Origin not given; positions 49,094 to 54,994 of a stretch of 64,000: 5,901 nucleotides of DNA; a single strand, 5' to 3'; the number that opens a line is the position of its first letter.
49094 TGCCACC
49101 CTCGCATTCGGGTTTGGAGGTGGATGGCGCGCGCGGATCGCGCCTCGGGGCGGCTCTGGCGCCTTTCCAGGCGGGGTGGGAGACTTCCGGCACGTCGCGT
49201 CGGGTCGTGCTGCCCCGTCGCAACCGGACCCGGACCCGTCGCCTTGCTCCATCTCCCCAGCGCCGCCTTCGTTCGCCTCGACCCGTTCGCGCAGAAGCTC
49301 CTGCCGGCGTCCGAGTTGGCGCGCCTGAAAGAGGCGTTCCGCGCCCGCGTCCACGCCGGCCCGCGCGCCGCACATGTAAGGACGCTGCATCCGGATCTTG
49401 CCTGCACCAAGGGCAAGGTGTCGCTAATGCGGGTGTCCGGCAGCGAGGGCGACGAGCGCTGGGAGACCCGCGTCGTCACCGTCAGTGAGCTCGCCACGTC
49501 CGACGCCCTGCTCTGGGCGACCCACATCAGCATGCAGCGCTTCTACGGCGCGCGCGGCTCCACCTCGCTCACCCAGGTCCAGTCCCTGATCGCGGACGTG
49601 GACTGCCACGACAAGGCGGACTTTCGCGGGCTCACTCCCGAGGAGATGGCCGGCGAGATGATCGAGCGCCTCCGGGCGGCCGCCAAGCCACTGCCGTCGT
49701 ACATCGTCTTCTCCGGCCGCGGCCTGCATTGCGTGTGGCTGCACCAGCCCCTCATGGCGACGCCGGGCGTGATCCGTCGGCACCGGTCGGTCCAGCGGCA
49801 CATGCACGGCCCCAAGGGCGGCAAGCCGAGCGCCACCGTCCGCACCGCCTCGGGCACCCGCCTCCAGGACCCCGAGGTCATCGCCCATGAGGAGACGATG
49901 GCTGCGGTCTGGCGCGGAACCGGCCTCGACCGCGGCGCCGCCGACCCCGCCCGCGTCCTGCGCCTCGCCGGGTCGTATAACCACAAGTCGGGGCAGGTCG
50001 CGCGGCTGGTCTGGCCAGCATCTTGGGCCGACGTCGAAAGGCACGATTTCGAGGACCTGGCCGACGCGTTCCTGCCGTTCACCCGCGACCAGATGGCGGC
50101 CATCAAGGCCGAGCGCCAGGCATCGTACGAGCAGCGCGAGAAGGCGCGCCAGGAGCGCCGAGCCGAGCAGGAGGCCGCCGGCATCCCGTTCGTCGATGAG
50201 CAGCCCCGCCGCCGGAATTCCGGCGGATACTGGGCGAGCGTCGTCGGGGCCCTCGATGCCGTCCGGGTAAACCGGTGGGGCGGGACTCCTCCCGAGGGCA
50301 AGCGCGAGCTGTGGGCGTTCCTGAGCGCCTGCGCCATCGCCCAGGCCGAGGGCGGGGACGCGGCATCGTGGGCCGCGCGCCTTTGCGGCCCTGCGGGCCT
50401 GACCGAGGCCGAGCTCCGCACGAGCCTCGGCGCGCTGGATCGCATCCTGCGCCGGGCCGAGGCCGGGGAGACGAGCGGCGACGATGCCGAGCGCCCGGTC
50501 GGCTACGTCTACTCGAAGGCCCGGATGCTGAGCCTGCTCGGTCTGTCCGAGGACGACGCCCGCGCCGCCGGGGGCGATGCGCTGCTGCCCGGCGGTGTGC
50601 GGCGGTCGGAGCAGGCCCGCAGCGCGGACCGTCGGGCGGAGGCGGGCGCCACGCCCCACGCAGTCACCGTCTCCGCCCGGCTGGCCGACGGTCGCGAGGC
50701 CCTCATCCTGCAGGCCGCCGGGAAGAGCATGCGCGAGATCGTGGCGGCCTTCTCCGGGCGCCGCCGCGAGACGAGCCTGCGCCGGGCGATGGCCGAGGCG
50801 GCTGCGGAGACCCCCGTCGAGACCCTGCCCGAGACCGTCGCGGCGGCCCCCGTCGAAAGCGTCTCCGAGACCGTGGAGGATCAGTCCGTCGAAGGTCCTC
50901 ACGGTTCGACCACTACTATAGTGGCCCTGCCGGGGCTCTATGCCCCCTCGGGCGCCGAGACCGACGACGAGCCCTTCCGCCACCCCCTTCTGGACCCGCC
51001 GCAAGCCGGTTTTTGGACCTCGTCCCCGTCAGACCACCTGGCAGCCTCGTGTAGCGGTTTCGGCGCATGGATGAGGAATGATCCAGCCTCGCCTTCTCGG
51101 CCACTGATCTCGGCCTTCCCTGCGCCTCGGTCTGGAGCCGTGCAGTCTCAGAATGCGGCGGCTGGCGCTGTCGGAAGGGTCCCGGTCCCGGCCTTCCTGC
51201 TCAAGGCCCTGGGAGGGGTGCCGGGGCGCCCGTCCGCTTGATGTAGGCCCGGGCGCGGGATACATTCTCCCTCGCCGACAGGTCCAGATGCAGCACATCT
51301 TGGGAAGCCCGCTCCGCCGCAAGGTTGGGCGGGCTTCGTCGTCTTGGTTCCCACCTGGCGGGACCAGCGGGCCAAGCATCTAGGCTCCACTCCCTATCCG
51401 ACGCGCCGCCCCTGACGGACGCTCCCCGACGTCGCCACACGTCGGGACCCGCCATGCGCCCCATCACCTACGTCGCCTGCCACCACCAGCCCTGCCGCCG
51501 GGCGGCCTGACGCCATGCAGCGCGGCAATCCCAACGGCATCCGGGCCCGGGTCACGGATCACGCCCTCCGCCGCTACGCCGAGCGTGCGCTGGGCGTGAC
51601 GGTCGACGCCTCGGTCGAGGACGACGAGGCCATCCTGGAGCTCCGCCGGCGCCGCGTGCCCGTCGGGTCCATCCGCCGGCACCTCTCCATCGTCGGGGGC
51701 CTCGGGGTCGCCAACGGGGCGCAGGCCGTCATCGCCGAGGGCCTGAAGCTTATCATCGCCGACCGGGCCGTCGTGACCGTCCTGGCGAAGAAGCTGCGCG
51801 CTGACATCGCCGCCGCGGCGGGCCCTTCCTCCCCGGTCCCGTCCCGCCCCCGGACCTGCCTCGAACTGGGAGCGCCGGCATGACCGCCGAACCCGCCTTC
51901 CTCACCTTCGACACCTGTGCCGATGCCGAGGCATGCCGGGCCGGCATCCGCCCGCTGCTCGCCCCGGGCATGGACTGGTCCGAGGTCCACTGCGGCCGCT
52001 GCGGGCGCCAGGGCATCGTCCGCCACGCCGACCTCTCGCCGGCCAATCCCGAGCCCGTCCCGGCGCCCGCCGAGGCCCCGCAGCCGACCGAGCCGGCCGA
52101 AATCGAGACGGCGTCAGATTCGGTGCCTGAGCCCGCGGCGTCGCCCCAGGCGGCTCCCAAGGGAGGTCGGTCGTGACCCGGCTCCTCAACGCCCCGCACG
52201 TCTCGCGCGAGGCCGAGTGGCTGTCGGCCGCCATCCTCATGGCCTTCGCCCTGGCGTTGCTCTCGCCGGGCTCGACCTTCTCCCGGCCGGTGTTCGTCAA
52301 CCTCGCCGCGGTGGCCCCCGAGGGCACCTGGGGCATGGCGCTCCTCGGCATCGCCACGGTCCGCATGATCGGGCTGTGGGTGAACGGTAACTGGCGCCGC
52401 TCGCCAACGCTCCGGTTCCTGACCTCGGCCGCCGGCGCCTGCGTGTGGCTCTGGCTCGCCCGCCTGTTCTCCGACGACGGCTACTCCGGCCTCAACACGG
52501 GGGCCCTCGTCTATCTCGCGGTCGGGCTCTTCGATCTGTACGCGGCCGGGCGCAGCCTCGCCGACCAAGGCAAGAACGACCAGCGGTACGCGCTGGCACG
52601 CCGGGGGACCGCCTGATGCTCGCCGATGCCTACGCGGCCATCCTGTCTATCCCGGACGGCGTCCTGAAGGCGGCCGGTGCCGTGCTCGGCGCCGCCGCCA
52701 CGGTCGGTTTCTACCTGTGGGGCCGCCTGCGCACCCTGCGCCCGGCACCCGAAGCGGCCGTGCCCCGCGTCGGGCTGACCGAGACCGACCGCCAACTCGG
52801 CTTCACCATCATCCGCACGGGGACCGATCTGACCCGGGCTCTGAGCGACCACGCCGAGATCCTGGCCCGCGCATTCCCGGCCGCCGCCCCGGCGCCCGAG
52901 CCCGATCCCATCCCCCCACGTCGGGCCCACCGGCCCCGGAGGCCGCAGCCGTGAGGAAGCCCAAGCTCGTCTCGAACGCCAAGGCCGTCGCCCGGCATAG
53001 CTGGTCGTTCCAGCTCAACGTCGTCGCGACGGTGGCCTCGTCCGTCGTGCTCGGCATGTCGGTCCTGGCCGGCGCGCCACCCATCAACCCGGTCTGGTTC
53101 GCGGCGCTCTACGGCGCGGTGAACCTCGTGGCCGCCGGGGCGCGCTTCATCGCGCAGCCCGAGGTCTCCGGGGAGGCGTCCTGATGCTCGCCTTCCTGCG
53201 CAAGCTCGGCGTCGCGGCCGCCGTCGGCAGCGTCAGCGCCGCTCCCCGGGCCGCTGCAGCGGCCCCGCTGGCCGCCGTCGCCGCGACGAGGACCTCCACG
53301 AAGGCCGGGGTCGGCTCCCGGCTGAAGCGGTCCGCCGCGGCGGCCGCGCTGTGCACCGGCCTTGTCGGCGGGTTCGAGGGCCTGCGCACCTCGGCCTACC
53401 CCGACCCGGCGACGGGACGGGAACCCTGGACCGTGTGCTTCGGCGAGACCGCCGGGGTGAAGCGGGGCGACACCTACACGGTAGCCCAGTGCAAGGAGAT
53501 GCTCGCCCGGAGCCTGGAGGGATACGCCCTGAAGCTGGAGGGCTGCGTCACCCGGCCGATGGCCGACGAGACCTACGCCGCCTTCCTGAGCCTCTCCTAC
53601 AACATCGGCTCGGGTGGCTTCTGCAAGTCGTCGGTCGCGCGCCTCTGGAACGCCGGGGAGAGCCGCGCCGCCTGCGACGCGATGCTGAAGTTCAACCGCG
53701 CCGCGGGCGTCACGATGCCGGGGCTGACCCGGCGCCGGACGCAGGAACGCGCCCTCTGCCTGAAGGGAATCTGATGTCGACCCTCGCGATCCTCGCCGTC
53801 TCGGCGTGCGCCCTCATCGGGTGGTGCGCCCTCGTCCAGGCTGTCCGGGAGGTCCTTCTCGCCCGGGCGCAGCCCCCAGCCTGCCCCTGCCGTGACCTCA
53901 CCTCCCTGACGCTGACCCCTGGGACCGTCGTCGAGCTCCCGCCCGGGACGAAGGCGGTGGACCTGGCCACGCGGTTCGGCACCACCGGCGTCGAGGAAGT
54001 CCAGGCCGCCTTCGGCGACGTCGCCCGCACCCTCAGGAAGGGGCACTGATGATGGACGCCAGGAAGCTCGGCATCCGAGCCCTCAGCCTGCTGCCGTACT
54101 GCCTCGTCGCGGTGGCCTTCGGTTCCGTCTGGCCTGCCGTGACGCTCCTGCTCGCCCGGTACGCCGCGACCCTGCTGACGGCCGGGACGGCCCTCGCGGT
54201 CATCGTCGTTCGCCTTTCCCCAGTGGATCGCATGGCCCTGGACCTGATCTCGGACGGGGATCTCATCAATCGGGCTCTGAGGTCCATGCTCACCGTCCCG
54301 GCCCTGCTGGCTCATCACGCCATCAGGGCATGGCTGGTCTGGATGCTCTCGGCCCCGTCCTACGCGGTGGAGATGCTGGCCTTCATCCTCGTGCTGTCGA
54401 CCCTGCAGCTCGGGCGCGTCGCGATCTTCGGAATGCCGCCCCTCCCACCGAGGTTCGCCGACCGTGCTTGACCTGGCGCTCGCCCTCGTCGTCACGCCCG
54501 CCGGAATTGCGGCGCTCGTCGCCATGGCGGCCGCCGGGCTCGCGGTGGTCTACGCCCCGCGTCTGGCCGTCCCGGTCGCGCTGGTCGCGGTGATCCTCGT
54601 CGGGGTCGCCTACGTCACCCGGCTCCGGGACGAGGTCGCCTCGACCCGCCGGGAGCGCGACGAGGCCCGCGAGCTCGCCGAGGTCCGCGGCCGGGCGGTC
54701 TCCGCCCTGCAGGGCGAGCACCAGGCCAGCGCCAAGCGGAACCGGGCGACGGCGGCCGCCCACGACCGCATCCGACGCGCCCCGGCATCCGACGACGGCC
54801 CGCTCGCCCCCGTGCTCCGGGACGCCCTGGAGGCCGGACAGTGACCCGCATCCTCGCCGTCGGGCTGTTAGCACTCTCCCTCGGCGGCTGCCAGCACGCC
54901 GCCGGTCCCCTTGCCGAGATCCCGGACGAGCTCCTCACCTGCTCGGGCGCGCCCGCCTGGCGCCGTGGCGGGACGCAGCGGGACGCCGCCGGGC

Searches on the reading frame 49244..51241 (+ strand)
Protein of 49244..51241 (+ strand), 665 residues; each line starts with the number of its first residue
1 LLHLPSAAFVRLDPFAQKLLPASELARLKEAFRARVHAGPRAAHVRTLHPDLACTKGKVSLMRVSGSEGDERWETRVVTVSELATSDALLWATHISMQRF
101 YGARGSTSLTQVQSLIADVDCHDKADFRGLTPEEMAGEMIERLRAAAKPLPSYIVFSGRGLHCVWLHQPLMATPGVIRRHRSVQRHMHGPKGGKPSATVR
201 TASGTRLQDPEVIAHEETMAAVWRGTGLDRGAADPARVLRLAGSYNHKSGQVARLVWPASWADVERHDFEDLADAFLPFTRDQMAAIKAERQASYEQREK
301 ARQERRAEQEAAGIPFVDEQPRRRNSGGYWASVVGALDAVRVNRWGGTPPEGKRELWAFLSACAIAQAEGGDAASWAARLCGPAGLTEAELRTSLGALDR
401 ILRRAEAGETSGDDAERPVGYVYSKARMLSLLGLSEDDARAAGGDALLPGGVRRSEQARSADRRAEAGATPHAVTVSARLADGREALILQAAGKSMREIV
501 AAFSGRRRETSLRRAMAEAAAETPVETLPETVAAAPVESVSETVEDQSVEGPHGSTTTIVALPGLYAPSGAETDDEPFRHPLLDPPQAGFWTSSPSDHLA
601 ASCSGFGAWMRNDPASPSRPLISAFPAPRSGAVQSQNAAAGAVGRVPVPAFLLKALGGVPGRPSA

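Call 27: search_protein_families(library=pfam, proteins=[window:49244-51241:+], max_evalue=0.05)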
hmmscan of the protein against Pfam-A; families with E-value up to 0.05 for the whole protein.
window:49244-51241:+ (665 aa): 0 families

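Call 28: search_protein_families(library=phrogs, proteins=[window:49244-51241:+], max_evalue=0.01)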
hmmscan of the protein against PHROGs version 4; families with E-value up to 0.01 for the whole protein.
window:49244-51241:+ (665 aa): 2 families
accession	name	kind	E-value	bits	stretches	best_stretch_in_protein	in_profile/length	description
phrog_2478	-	DNA, RNA and nucleotide metabolism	5.7e-06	25.7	1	105-250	75-191/854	DNA polymerase/primase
phrog_25314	-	unknown function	0.0011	18.2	0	232-304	189-260/1010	-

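Call 49: search_solved_structures(query=window:49244-51241:+, max_evalue=1)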
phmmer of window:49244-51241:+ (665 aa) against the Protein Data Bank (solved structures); distinct sequences matched with E-value up to 1: 0.

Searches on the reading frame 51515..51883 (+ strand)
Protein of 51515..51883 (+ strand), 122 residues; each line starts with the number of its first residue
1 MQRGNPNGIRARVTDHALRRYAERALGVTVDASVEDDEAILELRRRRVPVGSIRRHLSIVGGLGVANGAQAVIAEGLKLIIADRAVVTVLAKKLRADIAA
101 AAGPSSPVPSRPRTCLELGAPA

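Call 27: search_protein_families(library=pfam, proteins=[window:51515-51883:+], max_evalue=0.05)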
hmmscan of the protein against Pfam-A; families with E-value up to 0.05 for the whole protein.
window:51515-51883:+ (122 aa): 0 families

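Call 28: search_protein_families(library=phrogs, proteins=[window:51515-51883:+], max_evalue=0.01)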
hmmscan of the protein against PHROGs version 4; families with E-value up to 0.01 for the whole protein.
window:51515-51883:+ (122 aa): 1 family
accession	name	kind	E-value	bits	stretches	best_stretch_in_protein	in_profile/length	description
phrog_8252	-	unknown function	5.2e-08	33.8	1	8-96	14-84/95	-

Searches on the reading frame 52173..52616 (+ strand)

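Call 27: search_protein_families(library=pfam, proteins=[window:52173-52616:+], max_evalue=0.05)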
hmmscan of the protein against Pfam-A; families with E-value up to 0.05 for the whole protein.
window:52173-52616:+ (147 aa): 0 families

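Call 28: search_protein_families(library=phrogs, proteins=[window:52173-52616:+], max_evalue=0.01)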
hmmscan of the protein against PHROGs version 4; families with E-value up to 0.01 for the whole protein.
window:52173-52616:+ (147 aa): 1 family
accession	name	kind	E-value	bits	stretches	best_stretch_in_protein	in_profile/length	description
phrog_8980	-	unknown function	4.3e-09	37.4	1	16-101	28-109/150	-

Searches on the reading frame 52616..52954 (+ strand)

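Call 27: search_protein_families(library=pfam, proteins=[window:52616-52954:+], max_evalue=0.05)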
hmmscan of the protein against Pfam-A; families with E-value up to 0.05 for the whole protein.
window:52616-52954:+ (112 aa): 0 families

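Call 28: search_protein_families(library=phrogs, proteins=[window:52616-52954:+], max_evalue=0.01)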
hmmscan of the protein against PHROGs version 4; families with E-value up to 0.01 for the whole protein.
window:52616-52954:+ (112 aa): 1 family
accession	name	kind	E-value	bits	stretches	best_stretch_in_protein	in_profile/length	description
phrog_29151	-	unknown function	0.0052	17.6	0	16-50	4-37/108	-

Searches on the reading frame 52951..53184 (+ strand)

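Call 27: search_protein_families(library=pfam, proteins=[window:52951-53184:+], max_evalue=0.05)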
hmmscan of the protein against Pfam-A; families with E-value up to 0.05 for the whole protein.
window:52951-53184:+ (77 aa): 1 family
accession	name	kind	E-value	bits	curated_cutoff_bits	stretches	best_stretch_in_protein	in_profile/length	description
PF25612.1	DUF7940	-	8e-09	36.4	27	1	5-69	1-63/63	Family of unknown function (DUF7940)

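Call 28: search_protein_families(library=phrogs, proteins=[window:52951-53184:+], max_evalue=0.01)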
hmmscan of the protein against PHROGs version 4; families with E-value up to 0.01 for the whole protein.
window:52951-53184:+ (77 aa): 2 families
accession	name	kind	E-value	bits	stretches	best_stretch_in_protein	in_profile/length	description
phrog_1356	-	lysis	0.00015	23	1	1-75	44-122/135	holin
phrog_21930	-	lysis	0.0037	18.3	1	18-73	11-66/84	holin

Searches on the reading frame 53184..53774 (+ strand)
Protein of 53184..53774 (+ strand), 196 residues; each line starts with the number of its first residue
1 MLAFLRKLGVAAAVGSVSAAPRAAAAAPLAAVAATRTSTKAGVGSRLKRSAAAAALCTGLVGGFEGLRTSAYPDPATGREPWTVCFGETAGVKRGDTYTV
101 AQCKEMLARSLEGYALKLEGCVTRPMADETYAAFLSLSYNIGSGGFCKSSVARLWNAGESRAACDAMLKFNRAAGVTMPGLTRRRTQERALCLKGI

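Call 27: search_protein_families(library=pfam, proteins=[window:53184-53774:+], max_evalue=0.05)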
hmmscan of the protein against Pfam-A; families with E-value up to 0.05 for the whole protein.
window:53184-53774:+ (196 aa): 1 family
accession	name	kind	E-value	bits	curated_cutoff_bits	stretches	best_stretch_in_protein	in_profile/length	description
PF00959.24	Phage_lysozyme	-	1.6e-34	119.4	22.3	1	64-188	3-125/125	Phage lysozyme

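Call 28: search_protein_families(library=phrogs, proteins=[window:53184-53774:+], max_evalue=0.01)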
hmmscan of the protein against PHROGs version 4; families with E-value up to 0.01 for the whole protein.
window:53184-53774:+ (196 aa): 7 families
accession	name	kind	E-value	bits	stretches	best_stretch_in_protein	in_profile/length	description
phrog_7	-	lysis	2.7e-47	162.4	1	24-196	526-699/873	endolysin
phrog_7910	-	lysis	1.4e-17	65.1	1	117-195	16-94/96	endolysin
phrog_10457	-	lysis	8e-14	52.6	1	106-191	10-92/95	endolysin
phrog_28234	-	lysis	6.2e-13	49.5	1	63-192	73-219/372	endolysin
phrog_33083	-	lysis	8.5e-11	42.2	1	60-193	10-141/456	endolysin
phrog_3617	-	unknown function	3.2e-08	34.2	1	70-190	270-401/405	-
phrog_3572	-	lysis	0.00041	19.9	1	39-172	249-387/653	endolysin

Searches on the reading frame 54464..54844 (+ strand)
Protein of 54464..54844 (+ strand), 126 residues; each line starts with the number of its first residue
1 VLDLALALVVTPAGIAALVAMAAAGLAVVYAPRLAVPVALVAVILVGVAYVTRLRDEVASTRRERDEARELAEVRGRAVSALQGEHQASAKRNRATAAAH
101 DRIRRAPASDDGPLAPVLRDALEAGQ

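Call 38: search_protein_families(library=pfam, proteins=[window:54464-54844:+], max_evalue=0.05)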
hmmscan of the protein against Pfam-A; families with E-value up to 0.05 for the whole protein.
window:54464-54844:+ (126 aa): 5 families
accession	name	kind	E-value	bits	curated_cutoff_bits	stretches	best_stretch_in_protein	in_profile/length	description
PF23933.1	DUF7269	-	0.0011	19.5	29.1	1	9-106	4-97/162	Family of unknown function (DUF7269)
PF13567.11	DUF4131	-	0.003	17.7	31.6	1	14-82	7-77/165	Domain of unknown function (DUF4131)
PF03656.18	Pam16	-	0.0042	17.6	30.3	1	31-84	2-54/127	Pam16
PF20570.3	DUF6779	-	0.0055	17.8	28.1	1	33-98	2-67/108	Domain of unknown function (DUF6779)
PF04932.20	Wzy_C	-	0.03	14.5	31.7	1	5-65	9-70/149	O-Antigen ligase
